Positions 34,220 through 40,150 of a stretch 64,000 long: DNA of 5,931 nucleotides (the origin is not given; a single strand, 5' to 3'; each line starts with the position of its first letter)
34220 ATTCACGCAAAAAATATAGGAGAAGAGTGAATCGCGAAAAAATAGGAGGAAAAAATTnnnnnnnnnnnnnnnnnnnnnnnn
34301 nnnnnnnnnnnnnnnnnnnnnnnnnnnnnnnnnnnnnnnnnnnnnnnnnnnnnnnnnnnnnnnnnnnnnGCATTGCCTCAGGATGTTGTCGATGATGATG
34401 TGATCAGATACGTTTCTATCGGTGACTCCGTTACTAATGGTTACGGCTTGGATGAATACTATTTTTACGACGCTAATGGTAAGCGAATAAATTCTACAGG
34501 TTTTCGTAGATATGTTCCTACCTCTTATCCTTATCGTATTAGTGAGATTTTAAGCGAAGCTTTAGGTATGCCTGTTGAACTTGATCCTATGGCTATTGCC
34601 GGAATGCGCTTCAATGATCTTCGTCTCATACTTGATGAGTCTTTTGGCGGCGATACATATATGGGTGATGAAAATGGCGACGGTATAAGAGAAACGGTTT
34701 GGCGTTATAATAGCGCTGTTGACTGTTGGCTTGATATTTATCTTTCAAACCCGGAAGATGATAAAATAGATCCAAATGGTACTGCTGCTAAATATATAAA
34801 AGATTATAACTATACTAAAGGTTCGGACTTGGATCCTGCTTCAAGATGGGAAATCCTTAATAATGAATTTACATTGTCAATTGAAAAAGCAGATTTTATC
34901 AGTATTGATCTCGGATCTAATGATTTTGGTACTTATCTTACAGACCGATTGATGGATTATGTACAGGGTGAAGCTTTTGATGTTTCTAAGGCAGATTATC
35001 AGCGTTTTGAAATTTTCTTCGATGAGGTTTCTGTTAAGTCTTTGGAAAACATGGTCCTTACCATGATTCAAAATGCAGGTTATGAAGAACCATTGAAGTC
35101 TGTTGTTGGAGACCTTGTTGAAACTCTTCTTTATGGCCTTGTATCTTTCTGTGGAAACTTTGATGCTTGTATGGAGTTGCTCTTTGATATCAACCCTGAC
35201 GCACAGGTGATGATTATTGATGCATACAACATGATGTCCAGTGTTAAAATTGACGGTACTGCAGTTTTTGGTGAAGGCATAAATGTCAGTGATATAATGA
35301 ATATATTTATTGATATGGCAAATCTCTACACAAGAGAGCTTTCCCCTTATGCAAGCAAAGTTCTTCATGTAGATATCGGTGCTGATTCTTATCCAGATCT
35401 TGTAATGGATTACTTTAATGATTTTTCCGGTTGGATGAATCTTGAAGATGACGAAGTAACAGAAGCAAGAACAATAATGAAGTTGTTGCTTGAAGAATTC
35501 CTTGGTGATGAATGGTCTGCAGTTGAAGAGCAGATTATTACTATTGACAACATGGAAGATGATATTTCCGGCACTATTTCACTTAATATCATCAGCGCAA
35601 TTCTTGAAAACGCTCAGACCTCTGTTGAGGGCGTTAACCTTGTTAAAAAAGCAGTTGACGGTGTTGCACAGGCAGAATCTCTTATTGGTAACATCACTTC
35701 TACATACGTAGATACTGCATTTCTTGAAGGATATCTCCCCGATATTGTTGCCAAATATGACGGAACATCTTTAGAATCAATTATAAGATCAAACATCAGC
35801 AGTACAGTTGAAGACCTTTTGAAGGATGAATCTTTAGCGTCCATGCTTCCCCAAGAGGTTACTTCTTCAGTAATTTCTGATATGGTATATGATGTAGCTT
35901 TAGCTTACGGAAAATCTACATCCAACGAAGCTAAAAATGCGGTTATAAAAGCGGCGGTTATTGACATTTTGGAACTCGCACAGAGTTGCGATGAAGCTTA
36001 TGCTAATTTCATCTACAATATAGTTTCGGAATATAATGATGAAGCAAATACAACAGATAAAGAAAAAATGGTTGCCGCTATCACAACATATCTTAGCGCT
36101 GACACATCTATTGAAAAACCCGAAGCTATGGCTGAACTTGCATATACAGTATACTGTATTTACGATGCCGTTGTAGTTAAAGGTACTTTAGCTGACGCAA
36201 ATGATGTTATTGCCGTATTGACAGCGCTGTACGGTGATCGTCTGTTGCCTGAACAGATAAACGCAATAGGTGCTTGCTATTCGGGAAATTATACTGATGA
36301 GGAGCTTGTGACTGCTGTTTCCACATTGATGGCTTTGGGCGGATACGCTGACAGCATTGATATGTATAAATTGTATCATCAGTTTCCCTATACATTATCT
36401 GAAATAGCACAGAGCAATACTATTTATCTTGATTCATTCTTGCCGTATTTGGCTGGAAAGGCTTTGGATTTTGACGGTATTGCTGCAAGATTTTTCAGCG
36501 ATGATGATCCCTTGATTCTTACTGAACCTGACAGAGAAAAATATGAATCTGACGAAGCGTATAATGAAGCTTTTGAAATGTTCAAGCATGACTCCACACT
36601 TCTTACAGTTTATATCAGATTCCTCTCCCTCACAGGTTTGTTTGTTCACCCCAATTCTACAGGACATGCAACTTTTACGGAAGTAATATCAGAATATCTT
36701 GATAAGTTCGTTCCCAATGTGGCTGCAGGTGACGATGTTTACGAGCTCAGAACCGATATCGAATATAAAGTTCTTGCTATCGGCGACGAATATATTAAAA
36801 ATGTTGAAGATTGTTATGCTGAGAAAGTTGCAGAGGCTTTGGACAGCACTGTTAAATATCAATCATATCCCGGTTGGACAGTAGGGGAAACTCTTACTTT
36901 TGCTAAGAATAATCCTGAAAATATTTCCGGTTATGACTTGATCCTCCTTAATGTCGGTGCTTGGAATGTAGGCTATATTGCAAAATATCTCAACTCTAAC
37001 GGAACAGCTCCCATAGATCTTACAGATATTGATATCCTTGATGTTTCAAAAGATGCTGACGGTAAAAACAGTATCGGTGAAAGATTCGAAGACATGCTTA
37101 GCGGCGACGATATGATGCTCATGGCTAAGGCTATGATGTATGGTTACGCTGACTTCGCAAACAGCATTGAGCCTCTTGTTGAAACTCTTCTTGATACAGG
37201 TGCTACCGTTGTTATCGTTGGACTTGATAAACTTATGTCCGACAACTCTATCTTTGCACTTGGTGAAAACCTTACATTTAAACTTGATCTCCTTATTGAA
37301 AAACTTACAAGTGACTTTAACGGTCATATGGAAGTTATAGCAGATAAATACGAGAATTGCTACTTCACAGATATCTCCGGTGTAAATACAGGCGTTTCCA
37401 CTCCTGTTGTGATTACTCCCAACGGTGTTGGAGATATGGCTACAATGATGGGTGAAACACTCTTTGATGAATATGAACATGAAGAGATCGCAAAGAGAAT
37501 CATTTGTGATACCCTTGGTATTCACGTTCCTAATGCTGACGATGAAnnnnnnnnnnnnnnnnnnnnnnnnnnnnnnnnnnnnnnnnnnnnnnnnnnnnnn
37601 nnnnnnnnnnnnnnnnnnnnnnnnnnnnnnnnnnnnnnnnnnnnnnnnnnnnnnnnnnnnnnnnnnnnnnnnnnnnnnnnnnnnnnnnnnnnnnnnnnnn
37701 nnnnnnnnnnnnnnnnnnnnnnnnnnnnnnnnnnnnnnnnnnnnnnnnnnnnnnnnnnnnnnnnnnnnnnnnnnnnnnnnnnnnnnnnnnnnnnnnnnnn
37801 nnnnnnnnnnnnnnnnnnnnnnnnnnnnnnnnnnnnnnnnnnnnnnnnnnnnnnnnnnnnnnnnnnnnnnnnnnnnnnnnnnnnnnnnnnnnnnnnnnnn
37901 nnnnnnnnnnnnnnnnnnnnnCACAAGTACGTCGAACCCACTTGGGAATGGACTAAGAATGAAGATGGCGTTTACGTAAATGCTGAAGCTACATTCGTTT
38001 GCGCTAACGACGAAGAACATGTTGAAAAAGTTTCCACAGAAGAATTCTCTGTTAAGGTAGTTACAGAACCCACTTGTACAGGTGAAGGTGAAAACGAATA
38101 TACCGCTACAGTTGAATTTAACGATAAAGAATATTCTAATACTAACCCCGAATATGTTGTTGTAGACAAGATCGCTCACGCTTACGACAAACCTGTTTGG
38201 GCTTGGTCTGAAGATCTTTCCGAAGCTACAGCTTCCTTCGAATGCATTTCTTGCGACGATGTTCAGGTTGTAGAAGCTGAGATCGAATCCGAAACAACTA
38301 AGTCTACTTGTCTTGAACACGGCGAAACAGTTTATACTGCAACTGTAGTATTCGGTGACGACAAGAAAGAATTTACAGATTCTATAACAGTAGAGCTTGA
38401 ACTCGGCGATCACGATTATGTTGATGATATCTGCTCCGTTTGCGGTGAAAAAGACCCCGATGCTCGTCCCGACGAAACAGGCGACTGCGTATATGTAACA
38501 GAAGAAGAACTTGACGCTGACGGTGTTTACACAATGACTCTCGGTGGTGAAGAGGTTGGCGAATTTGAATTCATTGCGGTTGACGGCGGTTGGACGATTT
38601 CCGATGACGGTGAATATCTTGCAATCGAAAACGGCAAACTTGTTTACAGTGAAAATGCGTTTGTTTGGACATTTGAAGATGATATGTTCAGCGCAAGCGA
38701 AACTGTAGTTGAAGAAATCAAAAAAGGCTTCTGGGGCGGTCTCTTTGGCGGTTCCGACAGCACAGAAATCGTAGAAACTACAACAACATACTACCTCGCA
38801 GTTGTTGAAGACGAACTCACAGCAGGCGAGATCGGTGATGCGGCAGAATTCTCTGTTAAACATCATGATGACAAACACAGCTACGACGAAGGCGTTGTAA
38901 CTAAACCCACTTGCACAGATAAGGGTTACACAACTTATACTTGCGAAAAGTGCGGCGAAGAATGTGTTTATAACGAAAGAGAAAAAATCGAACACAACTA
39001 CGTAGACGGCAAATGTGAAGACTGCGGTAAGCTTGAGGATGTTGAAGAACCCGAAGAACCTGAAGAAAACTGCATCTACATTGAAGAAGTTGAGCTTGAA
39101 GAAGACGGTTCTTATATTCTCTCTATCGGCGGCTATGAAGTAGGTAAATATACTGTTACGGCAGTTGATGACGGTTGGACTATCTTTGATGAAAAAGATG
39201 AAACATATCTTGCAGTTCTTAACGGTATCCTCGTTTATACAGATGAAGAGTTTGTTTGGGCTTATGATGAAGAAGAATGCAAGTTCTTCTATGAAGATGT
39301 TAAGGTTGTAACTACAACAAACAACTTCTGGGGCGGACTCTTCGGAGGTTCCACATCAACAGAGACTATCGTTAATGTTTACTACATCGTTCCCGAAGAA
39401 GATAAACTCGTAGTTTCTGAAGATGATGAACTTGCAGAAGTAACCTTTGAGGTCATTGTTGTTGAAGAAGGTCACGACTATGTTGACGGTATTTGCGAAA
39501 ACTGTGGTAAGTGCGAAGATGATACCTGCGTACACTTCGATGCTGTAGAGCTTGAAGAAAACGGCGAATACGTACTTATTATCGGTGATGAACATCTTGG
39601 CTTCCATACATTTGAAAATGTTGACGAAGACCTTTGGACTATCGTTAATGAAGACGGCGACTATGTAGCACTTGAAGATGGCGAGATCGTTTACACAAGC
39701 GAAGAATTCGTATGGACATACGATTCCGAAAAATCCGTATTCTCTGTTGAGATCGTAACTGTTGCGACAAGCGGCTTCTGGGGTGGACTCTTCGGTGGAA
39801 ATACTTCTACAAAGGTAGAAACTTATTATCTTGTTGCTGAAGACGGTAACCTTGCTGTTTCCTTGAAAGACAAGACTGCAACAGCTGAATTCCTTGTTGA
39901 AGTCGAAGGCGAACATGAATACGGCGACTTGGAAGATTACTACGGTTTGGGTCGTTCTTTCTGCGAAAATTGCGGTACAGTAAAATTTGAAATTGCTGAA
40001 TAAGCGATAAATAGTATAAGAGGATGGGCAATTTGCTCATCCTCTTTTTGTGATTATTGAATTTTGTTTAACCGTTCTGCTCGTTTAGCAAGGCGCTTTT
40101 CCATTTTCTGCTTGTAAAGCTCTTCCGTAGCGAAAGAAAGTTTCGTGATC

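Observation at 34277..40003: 1908-aa secreted, highly acidic multi-module protein with no recognisable anchor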

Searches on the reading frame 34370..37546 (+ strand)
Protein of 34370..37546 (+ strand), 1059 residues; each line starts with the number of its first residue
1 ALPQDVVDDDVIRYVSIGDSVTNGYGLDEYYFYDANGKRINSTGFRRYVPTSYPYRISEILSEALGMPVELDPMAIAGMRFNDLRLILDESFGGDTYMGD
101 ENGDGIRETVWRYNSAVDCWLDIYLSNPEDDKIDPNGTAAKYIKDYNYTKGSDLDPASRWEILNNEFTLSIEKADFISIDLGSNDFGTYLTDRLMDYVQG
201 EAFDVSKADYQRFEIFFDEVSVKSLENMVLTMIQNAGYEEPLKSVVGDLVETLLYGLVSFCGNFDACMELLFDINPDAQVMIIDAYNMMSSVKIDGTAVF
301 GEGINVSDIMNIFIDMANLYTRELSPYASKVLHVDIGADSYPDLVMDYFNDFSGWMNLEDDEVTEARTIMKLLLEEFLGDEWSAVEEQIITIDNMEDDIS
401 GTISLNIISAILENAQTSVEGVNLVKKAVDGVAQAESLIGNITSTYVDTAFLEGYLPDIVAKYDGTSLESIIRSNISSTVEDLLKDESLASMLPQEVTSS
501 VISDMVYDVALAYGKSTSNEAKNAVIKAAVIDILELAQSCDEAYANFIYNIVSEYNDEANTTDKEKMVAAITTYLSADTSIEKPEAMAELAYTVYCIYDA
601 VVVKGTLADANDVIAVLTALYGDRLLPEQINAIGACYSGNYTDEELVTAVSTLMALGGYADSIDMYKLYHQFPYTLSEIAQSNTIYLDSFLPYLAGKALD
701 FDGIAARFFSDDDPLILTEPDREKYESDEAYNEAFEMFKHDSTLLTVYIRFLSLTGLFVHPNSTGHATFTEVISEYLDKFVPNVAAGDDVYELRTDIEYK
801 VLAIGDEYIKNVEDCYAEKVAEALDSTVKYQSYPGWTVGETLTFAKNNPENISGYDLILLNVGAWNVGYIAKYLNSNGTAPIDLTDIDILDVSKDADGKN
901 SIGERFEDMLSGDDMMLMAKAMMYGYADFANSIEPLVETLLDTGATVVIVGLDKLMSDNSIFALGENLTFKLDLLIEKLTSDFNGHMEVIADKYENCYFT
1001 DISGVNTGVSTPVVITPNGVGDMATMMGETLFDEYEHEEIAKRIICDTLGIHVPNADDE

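Call 46: predict_structure(alignment_id=A2)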
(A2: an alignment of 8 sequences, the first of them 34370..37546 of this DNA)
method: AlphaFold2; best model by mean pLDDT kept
length: 1059 residues; sequences in the alignment: 8
mean_pLDDT: 62.4   pTM: 0.43
mean pLDDT of the five models: 62.4, 61.1, 60.4, 55.0, 53.3
residues with pLDDT >= 90: 2; 70-90: 344; 50-70: 531; < 50: 182
segments of 3 or more residues with pLDDT < 50: 1-11, 19-55, 63-78, 97-109, 198-210, 452-460, 754-756, 778-795, 876-880, 1017-1059
pLDDT, mean of each block of 10 residues (from residue 1): 32 55 35 41 31 46 44 37 72 54 45 63 69 58 80 72 72 70 56 52 43 62 66 59 59 71 83 77 65 60 57 69 71 62 69 77 71 64 73 75 68 61 66 67 57 47 51 60 58 56 64 68 73 70 70 63 71 69 70 68 60 71 79 82 78 71 70 76 72 53 61 75 88 85 73 53 52 51 31 53 66 62 69 63 80 80 59 49 56 58 57 53 68 83 82 65 55 64 72 74 56 53 45 44 42 32
secondary structure, 60 per line:
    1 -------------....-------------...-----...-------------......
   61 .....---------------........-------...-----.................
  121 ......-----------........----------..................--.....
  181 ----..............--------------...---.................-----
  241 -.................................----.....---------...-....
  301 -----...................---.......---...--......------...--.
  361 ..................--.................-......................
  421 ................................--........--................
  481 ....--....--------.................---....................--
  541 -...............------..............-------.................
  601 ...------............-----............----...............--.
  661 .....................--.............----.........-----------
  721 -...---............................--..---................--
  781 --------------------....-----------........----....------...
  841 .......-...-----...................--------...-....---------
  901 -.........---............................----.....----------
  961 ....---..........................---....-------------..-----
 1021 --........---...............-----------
elements in order (helices of 4 or more, strands of 3 or more residues): E14-17 E31-33 E39-41 H55-65 H81-88 H104-126 H138-145 H156-173 E176-180 H185-198 H219-235 H242-274 E279-283 E293-295 H297-300 H306-324 E331-334 H345-348 H360-378 H381-397 H399-452 H455-462 H465-484 H487-490 H499-515 H519-538 H542-556 H563-576 H584-603 H610-621 H627-638 H643-657 H660-681 E684-686 H687-696 H701-709 H728-755 H763-778 E801-804 H816-823 E828-831 H838-847 E857-861 H862-875 H888-891 H902-910 H914-941 E946-950 E961-964 E968-971 H972-993 E997-1000 H1023-1030 H1034-1048

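Call 50: fold_search(model_id=the predicted structure, library=pdb)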
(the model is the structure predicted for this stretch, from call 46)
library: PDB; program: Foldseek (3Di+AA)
matches with E <= 10: 608; with E <= 0.001: 0
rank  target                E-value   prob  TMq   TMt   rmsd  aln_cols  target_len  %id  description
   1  7x07_B                2.1e-02  0.18  0.07  0.09  44.7       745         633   12  Cryo-EM structure of human ABCD1 in the presence of C26:0 (released 2023-03-22)
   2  8z0f_A                2.3e-02  0.21  0.07  0.11  43.4       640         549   11  Cryo-EM structure of ATP-bound human very long-chain fatty acid ABC transporter ABCD3 (released 2024-09-18)
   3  9azl_A                2.7e-02  0.15  0.06  0.08  46.1       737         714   10  Cryo-EM structure of the ABC transporter PCAT1 bound with MgADP class1 (released 2024-10-30)
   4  8ik1_B                2.8e-02  1.00  0.12  0.53   8.2       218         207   13  EstL5 in complex of PMSF (released 2023-03-29)
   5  8ik1_A                3.0e-02  1.00  0.13  0.58   4.5       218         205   12  EstL5 in complex of PMSF (released 2023-03-29)
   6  7e16_A                3.4e-02  1.00  0.13  0.56   5.6       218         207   13  crystal structure of GDSL esterase from Geobacillus thermodenitrificans (released 2021-04-14)
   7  5mal_A                3.5e-02  1.00  0.12  0.45  12.7       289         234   14  Crystal structure of extracelular lipase from Streptomyces rimosus at 1.7A resolution (released 2017-06-14)
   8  7vx8_A                4.0e-02  0.13  0.06  0.08  44.7       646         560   12  Cryo-EM structure of ATP-bound human very long-chain fatty acid ABC transporter ABCD1 (released 2022-05-18)
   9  7sel_A                4.5e-02  0.15  0.07  0.10  45.7       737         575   11  E. coli MsbA in complex with LPS and inhibitor G7090 (compound 3) (released 2022-03-09)
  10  6a6m                  4.7e-02  0.16  0.07  0.11  42.6       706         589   11  Crystal structure of an outward-open nucleotide-bound state of the eukaryotic ABC multidrug transporter CmABCB1 (released 2019-02-20)
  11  8fmv_C                7.5e-02  0.13  0.06  0.10  41.2       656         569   10  Heterodimeric ABC transporter BmrCD in the inward-facing conformation bound to substrate and ATP: BmrCD_IF-2HT/ATP (released 2023-11-15)
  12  7p5m_A                8.2e-02  0.28  0.07  0.14  36.6       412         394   13  Cryo-EM structure of human TTYH2 in lipid nanodiscs (released 2021-08-11)
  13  7rr9_A                8.2e-02  0.12  0.06  0.10  45.0       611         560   13  Cryo-EM Structure of Nanodisc reconstituted ABCD1 in nucleotide bound outward open conformation (released 2022-01-19)
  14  6qv0_B                8.5e-02  0.09  0.06  0.08  45.6       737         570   10  Structure of ATP-bound outward-facing TM287/288 in complex with sybody Sb_TM35 (released 2019-05-29)
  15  7zk4                  8.9e-02  0.12  0.07  0.07  42.0       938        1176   10  The ABCB1 L335C mutant (mABCB1) in the outward facing state (released 2023-04-26)
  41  4hyq                  2.9e-01  0.98  0.13  0.47  13.4       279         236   14  Crystal structure of phospholipase A1 from Streptomyces albidoflavus NA297 (released 2013-05-29)
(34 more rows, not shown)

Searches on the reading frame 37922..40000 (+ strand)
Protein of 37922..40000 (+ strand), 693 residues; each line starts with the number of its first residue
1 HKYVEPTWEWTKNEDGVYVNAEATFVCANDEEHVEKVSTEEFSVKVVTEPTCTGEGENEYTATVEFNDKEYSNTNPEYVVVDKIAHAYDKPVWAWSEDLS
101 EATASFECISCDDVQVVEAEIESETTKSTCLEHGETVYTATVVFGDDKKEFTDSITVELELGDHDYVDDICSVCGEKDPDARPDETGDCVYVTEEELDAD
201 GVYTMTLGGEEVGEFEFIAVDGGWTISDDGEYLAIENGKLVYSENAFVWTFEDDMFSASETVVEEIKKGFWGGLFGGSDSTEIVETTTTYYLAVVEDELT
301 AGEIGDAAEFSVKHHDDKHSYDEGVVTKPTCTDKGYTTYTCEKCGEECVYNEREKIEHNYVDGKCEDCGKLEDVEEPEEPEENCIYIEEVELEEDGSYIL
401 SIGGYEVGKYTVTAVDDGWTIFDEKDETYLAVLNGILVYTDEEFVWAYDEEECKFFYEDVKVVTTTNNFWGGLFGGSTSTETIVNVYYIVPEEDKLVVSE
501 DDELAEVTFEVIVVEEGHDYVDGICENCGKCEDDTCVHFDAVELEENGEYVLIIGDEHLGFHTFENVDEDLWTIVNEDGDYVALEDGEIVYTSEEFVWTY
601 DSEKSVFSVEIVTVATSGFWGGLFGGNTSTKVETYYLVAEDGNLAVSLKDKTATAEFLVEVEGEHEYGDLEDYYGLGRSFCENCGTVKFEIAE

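Call 74: find_related_loci(query=window:37922-40000:+, collection=metagenome_contigs, flank=10000)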
Query window:37922-40000:+ (693 aa) in metagenome_contigs; peptide patterns used: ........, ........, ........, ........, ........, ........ (x = any residue, [..] = any of these).
38 stretches matched a pattern, but none encodes a relative of the query by tblastn (E <= 1e-3).
